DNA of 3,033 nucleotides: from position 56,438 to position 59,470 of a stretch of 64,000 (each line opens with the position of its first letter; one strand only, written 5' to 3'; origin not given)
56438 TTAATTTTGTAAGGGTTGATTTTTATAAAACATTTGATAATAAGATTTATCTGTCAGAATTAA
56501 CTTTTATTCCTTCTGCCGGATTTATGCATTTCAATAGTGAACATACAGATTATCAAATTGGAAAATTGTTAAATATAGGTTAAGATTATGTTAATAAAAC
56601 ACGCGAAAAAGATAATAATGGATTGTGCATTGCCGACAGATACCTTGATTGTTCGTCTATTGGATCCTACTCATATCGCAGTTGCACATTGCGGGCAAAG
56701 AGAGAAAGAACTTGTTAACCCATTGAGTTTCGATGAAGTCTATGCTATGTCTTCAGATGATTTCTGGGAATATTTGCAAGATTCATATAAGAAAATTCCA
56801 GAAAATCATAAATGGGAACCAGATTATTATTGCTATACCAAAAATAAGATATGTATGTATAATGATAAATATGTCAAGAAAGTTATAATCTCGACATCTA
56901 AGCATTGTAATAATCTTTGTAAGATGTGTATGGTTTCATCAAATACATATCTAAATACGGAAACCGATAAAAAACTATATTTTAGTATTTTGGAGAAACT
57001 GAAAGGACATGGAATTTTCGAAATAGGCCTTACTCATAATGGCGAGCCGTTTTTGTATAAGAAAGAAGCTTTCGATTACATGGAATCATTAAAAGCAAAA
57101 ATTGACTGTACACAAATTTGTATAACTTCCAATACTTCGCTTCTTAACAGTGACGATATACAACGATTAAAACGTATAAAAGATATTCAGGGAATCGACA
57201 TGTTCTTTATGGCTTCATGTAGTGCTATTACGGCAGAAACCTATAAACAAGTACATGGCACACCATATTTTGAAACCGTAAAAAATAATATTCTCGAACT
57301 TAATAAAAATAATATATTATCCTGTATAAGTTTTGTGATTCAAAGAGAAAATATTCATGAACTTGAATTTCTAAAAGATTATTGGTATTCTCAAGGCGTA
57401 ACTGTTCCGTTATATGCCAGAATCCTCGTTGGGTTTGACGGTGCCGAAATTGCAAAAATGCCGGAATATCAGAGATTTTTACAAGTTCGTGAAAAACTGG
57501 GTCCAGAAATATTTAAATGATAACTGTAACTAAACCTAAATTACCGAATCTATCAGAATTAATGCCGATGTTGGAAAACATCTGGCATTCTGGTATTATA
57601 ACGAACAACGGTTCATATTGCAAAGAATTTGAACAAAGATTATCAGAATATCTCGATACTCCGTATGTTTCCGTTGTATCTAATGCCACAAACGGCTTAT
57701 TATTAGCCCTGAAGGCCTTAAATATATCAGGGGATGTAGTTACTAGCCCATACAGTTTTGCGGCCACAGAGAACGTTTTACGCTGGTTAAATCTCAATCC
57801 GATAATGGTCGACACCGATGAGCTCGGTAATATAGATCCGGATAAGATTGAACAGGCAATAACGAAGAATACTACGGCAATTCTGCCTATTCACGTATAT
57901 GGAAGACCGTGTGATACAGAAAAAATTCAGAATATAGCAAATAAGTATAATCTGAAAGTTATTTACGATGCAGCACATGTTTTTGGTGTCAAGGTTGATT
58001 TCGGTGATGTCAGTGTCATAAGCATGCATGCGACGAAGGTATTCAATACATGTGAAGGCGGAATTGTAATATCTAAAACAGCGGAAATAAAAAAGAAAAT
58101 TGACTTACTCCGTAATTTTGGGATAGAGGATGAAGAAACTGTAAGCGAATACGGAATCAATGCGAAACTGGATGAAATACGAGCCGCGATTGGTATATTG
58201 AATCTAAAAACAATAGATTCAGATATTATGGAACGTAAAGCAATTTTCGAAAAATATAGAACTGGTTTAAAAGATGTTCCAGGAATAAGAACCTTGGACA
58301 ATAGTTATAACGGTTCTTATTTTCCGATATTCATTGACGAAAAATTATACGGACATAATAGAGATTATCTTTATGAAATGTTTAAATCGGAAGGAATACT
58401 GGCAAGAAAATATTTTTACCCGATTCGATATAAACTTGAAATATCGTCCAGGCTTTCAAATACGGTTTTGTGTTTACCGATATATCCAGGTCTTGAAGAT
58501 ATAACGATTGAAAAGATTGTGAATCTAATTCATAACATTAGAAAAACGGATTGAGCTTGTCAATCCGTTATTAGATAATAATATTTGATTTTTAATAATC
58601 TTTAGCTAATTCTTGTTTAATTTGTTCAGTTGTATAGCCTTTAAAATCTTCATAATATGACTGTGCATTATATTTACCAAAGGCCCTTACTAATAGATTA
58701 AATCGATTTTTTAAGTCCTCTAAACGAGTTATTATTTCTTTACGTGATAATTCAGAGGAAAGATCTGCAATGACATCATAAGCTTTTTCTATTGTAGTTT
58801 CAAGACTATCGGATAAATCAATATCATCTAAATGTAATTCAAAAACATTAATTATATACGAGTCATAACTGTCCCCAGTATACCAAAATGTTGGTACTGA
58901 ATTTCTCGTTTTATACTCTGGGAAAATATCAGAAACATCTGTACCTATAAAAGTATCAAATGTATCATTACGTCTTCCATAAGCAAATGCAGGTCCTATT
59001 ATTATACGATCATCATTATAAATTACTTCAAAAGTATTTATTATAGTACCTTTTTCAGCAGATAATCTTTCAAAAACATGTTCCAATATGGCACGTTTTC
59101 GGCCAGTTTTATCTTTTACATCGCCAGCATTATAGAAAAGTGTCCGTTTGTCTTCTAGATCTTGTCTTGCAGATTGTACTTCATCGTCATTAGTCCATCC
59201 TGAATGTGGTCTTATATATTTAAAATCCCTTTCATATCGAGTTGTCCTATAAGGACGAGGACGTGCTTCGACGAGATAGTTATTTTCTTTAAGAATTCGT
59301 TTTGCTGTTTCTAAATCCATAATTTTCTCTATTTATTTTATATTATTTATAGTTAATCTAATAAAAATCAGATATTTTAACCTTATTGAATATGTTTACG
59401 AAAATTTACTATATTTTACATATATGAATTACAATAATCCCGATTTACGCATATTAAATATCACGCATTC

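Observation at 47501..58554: AT-rich 11-kb sugar-modification locus (4 GT92-like paralogs, WecE/WecF-like pair, 2 ATP-grasp, 2 radical SAM, SDR) inserted next to the replication genes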

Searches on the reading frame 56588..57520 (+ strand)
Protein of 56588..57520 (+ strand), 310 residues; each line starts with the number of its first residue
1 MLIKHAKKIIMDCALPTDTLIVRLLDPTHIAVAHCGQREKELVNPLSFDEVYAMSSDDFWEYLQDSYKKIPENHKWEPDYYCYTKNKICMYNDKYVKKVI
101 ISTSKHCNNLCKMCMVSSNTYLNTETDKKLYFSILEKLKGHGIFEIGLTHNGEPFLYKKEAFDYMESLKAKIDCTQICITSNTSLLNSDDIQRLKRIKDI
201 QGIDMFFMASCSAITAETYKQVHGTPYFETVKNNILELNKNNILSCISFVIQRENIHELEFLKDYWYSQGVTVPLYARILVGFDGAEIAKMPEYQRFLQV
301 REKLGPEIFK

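Call 4: search_protein_families(library=pfam, proteins=[window:56588-57520:+], max_evalue=0.1)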
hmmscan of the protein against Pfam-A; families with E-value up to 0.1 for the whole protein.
window:56588-57520:+ (310 aa): 2 families
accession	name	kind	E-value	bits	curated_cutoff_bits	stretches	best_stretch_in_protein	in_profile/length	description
PF04055.27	Radical_SAM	-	4.8e-08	33.8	29.5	1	101-260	1-160/166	Radical SAM superfamily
PF18253.6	HipN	-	0.061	13.5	23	0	257-274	25-42/42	Hsp70-interacting protein N N-terminal domain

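Call 11: search_protein_families(library=ncbifam, proteins=[window:56588-57520:+], max_evalue=0.1)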
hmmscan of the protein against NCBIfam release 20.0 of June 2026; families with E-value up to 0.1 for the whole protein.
window:56588-57520:+ (310 aa): 20 families
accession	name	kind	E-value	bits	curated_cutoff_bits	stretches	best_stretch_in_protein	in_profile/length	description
TIGR03977.1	rSAM_pair_HxsC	equivalog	1.8e-12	46.8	267.9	1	89-269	18-193/292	His-Xaa-Ser system radical SAM maturase HxsC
TIGR04317.1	W_rSAM_matur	equivalog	2.8e-10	39.9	380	1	96-267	3-172/349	tungsten cofactor oxidoreductase radical SAM maturase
NF045574.1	sacti_mat_StsB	exception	3.3e-09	36.1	625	1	81-264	81-254/466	StsB family radical SAM/SPASM domain sactipeptide maturase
TIGR02666.1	moaA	equivalog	1e-07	31.3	284.05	1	95-272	8-186/336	GTP 3',8-cyclase MoaA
TIGR04051.1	rSAM_NirJ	equivalog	4.1e-07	29.3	515.45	1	99-264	4-161/354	heme d1 biosynthesis radical SAM protein NirJ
TIGR04311.1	rSAM_Geo_metal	subfamily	5.7e-07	28.9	400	1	97-280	3-188/423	radical SAM/SPASM family putative metalloenzyme maturase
TIGR04250.1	SCM_rSAM_ScmE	equivalog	6.4e-07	28.6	400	1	98-264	4-163/358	SynChlorMet cassette radical SAM/SPASM protein ScmE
NF045646.2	rSAM_Se_TrsS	equivalog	2.1e-05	23.3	490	1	58-257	47-242/441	radical SAM (seleno)protein TrsS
TIGR04403.1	rSAM_skfB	equivalog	3.2e-05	22.9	300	1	103-260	110-258/402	sporulation killing factor system radical SAM maturase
TIGR04167.1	rSAM_SeCys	equivalog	6.5e-05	22.3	300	1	94-240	5-145/303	arsenosugar biosynthesis radical SAM (seleno)protein ArsS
NF033640.1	N_Twi_rSAM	subfamily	8.6e-05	21.8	170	1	65-274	78-304/398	twitch domain-containing radical SAM protein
TIGR02026.1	BchE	equivalog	0.00018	20.5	481.35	1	75-265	172-359/497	magnesium-protoporphyrin IX monomethyl ester anaerobic oxidative cyclase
TIGR00648.1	recU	equivalog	0.00093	19.1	176.75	1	180-273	12-106/169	Holliday junction resolvase RecU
NF038332.1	rSAM_rare_HxsC4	exception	0.0023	17.2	500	1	96-271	13-186/335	radical SAM protein HxsC4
TIGR03974.1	rSAM_six_Cys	equivalog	0.0029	16.5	425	1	40-192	40-201/451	thioether cross-link-forming SCIFF peptide maturase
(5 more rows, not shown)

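Call 12: search_protein_families(library=phrogs, proteins=[window:56588-57520:+], max_evalue=0.01)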
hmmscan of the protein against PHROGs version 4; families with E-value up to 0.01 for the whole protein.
window:56588-57520:+ (310 aa): 1 family
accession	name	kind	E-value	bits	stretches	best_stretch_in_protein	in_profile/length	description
phrog_15140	-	other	8.2e-07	29.2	1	91-266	82-252/366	radical SAM domain-containing protein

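Call 50: search_solved_structures(query=window:56588-57520:+, max_evalue=0.1)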
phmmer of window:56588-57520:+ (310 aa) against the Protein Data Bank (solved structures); distinct sequences matched with E-value up to 0.1: 8.
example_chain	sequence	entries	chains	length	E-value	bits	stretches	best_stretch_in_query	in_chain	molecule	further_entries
9dgw_A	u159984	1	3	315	0.0033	20.3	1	103-203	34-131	Radical SAM core domain-containing protein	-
9dfw_A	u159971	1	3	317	0.0034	20.2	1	103-203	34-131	Radical SAM core domain-containing protein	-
6b4c_A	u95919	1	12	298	0.0034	20.2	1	103-203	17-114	Viperin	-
6efn_A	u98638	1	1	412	0.0036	20.1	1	101-264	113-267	Sporulation killing factor maturation protein SkfB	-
7n7i_A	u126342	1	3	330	0.004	20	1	103-203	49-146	Viperin-like enzyme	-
9dfu_A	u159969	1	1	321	0.07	15.9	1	104-199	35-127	Radical SAM core domain-containing protein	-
9dfn_A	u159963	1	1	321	0.077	15.8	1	104-199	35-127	Radical SAM core domain-containing protein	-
3tw0_A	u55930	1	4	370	0.097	15.4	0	118-183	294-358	Cell wall surface anchor family protein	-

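Call 70: search_solved_structures(query=A1, max_evalue=0.01)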
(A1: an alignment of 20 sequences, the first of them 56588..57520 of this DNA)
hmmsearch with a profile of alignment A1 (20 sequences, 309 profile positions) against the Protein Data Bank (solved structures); distinct sequences matched with E-value up to 0.01: 28.
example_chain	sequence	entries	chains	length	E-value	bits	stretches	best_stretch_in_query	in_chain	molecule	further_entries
6efn_A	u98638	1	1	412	4.9e-12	49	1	106-274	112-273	Sporulation killing factor maturation protein SkfB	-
7n7i_A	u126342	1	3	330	6.3e-10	42.1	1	105-301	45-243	Viperin-like enzyme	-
6b4c_A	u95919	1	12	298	1.1e-09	41.3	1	105-303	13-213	Viperin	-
9dfw_A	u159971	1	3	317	1.1e-09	41.3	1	105-303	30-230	Radical SAM core domain-containing protein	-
1tv7_A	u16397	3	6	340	1.1e-09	41.2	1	101-284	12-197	Molybdenum cofactor biosynthesis protein A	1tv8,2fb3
2fb2_A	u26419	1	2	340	1.4e-09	41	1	101-284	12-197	Molybdenum cofactor biosynthesis protein A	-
9dgw_A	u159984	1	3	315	1.9e-09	40.5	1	104-302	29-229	Radical SAM core domain-containing protein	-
9dfu_A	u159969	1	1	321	7.5e-09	38.5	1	105-287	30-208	Radical SAM core domain-containing protein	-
9dfn_A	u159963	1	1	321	1.3e-08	37.7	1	109-287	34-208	Radical SAM core domain-containing protein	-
7vob_C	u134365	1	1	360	1.4e-06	31.1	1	107-279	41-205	Cytosylglucuronate decarboxylase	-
7voc_C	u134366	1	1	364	1.4e-06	31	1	107-279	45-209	Cytosylglucuronate decarboxylase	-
5vsl_A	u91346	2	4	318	2.1e-06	30.5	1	105-305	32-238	Radical S-adenosyl methionine domain-containing protein 2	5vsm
6q2p_A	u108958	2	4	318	2.9e-06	30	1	105-305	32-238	Radical S-adenosyl methionine domain-containing protein 2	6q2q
7n7h_A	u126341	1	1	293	3.4e-06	29.8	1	105-305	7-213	VIPERIN-LIKE ENZYME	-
7jmb_A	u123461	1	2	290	4.6e-06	29.4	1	99-232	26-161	Nitrogenase iron-molybdenum cofactor biosynthesis protein NifB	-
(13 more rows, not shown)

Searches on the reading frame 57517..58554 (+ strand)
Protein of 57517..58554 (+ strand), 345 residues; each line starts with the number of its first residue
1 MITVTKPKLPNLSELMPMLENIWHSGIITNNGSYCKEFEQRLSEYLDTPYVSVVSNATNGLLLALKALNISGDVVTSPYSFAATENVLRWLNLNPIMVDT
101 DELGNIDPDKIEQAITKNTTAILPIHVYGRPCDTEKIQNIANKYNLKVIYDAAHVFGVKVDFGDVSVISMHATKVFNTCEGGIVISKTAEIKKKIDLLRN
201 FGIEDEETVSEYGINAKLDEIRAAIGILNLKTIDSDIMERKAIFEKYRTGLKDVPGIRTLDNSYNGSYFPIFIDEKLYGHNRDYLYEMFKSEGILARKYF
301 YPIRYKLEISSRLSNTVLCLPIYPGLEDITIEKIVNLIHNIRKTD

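Call 5: search_protein_families(library=pfam, proteins=[window:57517-58554:+], max_evalue=0.1)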
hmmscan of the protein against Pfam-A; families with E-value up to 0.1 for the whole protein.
window:57517-58554:+ (345 aa): 6 families
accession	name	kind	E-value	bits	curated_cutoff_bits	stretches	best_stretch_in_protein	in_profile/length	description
PF01041.23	DegT_DnrJ_EryC1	-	3.3e-78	263.9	19.8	1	15-338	7-359/360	DegT/DnrJ/EryC1/StrS aminotransferase family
PF00155.27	Aminotran_1_2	-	0.00021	21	19.7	1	36-161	45-195/361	Aminotransferase class I and II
PF01053.26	Cys_Met_Meta_PP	-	0.0021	17.1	27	1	38-199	57-226/381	Cys/Met metabolism PLP-dependent enzyme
PF01212.27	Beta_elim_lyase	-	0.011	15.5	27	1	40-156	39-173/288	Beta-eliminating lyase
PF00266.25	Aminotran_5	-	0.028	13.8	21.5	1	97-174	118-201/371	Aminotransferase class-V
PF00464.25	SHMT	-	0.03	13.4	27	1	94-185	145-243/399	Serine hydroxymethyltransferase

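Call 9: search_dna_similar(query=window:57517-58554:+, collection=phages, mode=protein, max_rows=25)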
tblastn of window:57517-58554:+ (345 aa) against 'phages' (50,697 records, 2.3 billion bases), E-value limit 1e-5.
Records with a match: 27; places in all: 30; records where one place covers at least 80% of the query: 19.
Best place of each record, by identity: <60% 27.
By first word of the organism name: Salmonella 5; Flavobacterium 4; uncultured 3; Bacteriophage 3; Aphanizomenon 2; Marine 2; Rhizobium 2; Planktothrix 1; Pseudomonas 1; Caudoviricetes 1; and 3 more.
By host as written in the record: - 10; Flavobacterium sp. LMO8 4; Salmonella enterica subsp. enterica serovar Kentucky 3; Homo sapiens 2; Aphanizomenon flos-aquae 1; Planktothrix agardhii 1; Pseudomonas aeruginosa 1; Escherichia coli O157:H7 ATCC 43895 1; and 4 more.
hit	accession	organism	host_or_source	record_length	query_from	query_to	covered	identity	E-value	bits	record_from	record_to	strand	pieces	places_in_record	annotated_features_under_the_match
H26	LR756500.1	uncultured phage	metagenomic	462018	2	334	97%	38.1%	2e-55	200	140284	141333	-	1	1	record has no annotation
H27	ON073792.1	Aphanizomenon phage Yong-DA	Aphanizomenon flos-aquae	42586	5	335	96%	28.7%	7e-30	126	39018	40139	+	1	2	DegT/DnrJ/EryC1/StrS aminotransferase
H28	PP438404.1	Aphanizomenon phage Afl-JY11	Aphanizomenon flos-aquae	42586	5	335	96%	28.7%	7e-30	126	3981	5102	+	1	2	hypothetical protein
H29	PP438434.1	Planktothrix phage Pag-JY44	Planktothrix agardhii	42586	5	335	96%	28.7%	7e-30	126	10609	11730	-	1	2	hypothetical protein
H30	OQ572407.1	Pseudomonas phage Y5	Pseudomonas aeruginosa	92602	19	341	94%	27.7%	1e-28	122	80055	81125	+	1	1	record has no annotation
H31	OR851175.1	Salmonella phage S.Kent 1-2-1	Salmonella enterica subsp. enterica ...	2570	8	336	95%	26.4%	3e-26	115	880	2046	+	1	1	record has no annotation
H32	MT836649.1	Bacteriophage sp.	human fecal samples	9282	31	335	88%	26.8%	6e-25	111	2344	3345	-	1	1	record has no annotation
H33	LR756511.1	uncultured phage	metagenomic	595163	25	298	79%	29.1%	4e-23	106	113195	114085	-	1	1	record has no annotation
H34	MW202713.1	Caudoviricetes sp.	Manatee Spring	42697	21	338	92%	24.8%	4e-15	82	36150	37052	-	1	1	putative pyridoxal phosphate-dependent enzyme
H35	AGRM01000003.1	Salmonella enterica subsp. houtenae str. ATCC BAA-1581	Homo sapiens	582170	1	303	88%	25.8%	2e-16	86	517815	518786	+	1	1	TDP-4-keto-6-deoxy-D-glucose transaminase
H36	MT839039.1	Bacteriophage sp.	human fecal samples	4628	32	339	89%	25.2%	3e-20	97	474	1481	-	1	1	record has no annotation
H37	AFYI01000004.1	Salmonella enterica subsp. enterica serovar Infantis str. ...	Homo sapiens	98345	1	303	88%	25.5%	5e-16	85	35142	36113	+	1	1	TDP-4-keto-6-deoxy-D-glucose transaminase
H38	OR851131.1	Salmonella phage S.Kent 1-2-1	Salmonella enterica subsp. enterica ...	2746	1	303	88%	25.5%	4e-16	85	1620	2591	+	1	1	record has no annotation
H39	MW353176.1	Flavobacterium phage vB_FspM_immuto_3-5A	Flavobacterium sp. LMO8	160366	10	338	95%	23.1%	1e-11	72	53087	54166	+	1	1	dTDP-4-amino-4,6-dideoxygalactose transaminase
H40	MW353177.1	Flavobacterium phage vB_FspM_immuto_13-6C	Flavobacterium sp. LMO8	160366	10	338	95%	23.1%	1e-11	72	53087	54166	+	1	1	dTDP-4-amino-4,6-dideoxygalactose transaminase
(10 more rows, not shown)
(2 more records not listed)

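Call 11: search_protein_families(library=ncbifam, proteins=[window:57517-58554:+], max_evalue=0.1)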
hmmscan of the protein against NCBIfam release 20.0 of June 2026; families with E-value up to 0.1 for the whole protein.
window:57517-58554:+ (345 aa): 25 families
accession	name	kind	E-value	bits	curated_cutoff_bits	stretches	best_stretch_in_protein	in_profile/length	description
TIGR04427.1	PLP_DesI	equivalog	6.5e-69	232.9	650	1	3-339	22-380/390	dTDP-4-dehydro-6-deoxyglucose aminotransferase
TIGR03588.1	PseC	equivalog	4.4e-49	167.4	423.5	1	26-339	24-377/380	UDP-4-amino-4,6-dideoxy-N-acetyl-beta-L-altrosamine transaminase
TIGR04181.1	NHT_00031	hypoth_equivalog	4e-42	144.4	420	1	17-304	14-330/359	LegC family aminotransferase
NF008658.2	PRK11658.1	equivalog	5.9e-40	137.1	631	1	16-342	17-377/379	UDP-4-amino-4-deoxy-L-arabinose aminotransferase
NF008687.0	PRK11706.1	equivalog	7.6e-31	107.2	375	1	16-341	14-373/375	dTDP-4-amino-4,6-dideoxygalactose transaminase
NF011936.0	PRK15407.1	equivalog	1.1e-30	106.7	423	2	30-202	62-251/440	lipopolysaccharide biosynthesis protein RfbH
TIGR02379.1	ECA_wecE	subfamily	4e-25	88.4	434.85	1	18-339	16-372/376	dTDP-4-amino-4,6-dideoxy-D-glucose transaminase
NF000586.1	PRK00011.1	subfamily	1.2e-08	34.2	335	1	88-196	126-241/404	serine hydroxymethyltransferase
TIGR01977.1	am_tr_V_EF2568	hypoth_equivalog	4e-07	29.4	377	1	44-158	55-180/376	cysteine desulfurase family protein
NF004621.0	PRK05957.1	equivalog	7.1e-06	25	498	1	53-126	94-168/389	pyridoxal phosphate-dependent aminotransferase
NF004975.0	PRK06348.1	equivalog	3.1e-05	23.1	549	1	44-164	85-215/384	pyridoxal phosphate-dependent aminotransferase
TIGR01326.1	OAH_OAS_sulfhy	subfamily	0.00036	19.4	495.1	1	52-174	76-203/418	O-acetylhomoserine aminocarboxypropyltransferase/cysteine synthase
TIGR03235.1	DNA_S_dndA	equivalog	0.00039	19.8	480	1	74-197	91-224/353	cysteine desulfurase DndA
NF040779.1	Sec_lyase_SclA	exception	0.00047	19.2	525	1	44-163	54-185/378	selenocysteine lyase SclA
TIGR03812.1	tyr_de_CO2_Arch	equivalog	0.00051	19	299.4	1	79-154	118-193/375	tyrosine decarboxylase MfnA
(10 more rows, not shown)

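Call 12: search_protein_families(library=phrogs, proteins=[window:57517-58554:+], max_evalue=0.01)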
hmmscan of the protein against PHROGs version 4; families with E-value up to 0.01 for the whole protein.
window:57517-58554:+ (345 aa): 1 family
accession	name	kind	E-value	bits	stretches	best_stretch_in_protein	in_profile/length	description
phrog_3139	-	other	2.3e-29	103.5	1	31-255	35-283/387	aminotransferase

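Call 36: search_solved_structures(query=window:57517-58554:+, max_evalue=1e-20)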
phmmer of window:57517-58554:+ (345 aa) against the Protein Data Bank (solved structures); distinct sequences matched with E-value up to 1e-20: 37.
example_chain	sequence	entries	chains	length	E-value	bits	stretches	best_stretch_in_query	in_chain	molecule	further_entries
2po3_A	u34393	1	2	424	1.4e-55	192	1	6-308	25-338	4-dehydrase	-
7kz3_A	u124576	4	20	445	6.2e-38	133.9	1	18-292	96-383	Aminotransferase class I/II-fold pyridoxal phosphate-dependent enzyme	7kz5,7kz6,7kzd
4k2b_A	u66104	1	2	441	4e-36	128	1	15-256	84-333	NTD biosynthesis operon protein NtdA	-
4k2i_A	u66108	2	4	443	4.1e-36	127.9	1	15-256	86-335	NTD biosynthesis operon protein NtdA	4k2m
3frk_A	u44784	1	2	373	7e-36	127.2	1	32-338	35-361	QdtB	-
7b0d_A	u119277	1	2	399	8.6e-34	120.3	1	32-338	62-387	Glutamine--scyllo-inositol transaminase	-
7b0m_AAA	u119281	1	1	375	1.5e-32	116.3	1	10-303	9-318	Sugar aminotransferase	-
3uwc_A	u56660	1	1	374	4.6e-32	114.6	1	32-310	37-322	Nucleotide-sugar aminotransferase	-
5u1z_A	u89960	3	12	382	1.6e-31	112.8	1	23-339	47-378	Putative aminotransferase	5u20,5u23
3bn1_A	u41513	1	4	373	2.5e-31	112.2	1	19-303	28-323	Perosamine synthetase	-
3dr7_A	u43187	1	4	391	2.9e-31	112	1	19-303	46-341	Putative perosamine synthetase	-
1mdo_A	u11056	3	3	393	3.2e-31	111.9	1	16-341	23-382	ArnB aminotransferase | UDP-4-amino-4-deoxy-L-arabinose--oxoglutarate aminotransferase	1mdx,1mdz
5u21_A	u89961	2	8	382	5.5e-31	111.1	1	23-339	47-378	Putative aminotransferase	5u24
2fn6_A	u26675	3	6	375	1.4e-30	109.7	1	32-317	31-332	AMINOTRANSFERASE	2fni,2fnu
3dr4_A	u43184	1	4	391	2e-30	109.3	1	19-303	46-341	Putative perosamine synthetase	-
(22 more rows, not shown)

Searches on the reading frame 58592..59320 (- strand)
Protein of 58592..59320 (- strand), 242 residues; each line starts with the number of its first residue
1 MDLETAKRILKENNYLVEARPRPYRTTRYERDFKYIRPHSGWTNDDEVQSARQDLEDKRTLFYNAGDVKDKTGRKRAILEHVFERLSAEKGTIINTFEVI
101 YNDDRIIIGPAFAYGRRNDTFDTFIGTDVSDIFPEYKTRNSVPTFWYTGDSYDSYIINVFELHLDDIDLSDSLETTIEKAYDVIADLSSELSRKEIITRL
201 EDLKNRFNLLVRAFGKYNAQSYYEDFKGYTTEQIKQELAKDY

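Call 5: search_protein_families(library=pfam, proteins=[window:58592-59320:-], max_evalue=0.1)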
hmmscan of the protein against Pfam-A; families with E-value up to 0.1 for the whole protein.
window:58592-59320:- (242 aa): 1 family
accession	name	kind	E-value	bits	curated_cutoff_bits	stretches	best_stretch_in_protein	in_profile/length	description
PF02877.19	PARP_reg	-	0.029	14.9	26.8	0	172-217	39-88/135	Poly(ADP-ribose) polymerase, regulatory domain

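Call 88: search_protein_families(library=phrogs, proteins=[window:58592-59320:-], max_evalue=0.01)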
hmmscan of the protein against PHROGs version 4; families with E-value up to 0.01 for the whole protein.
window:58592-59320:- (242 aa): 0 families

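Call 99: search_protein_families(library=pfam, proteins=[window:58592-59320:-], max_evalue=0.01)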
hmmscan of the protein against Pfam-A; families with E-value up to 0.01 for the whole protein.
window:58592-59320:- (242 aa): 0 families

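Call 105: search_protein_families(library=ncbifam, proteins=[window:58592-59320:-], max_evalue=0.001)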
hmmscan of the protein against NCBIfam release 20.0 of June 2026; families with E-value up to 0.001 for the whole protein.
window:58592-59320:- (242 aa): 0 families
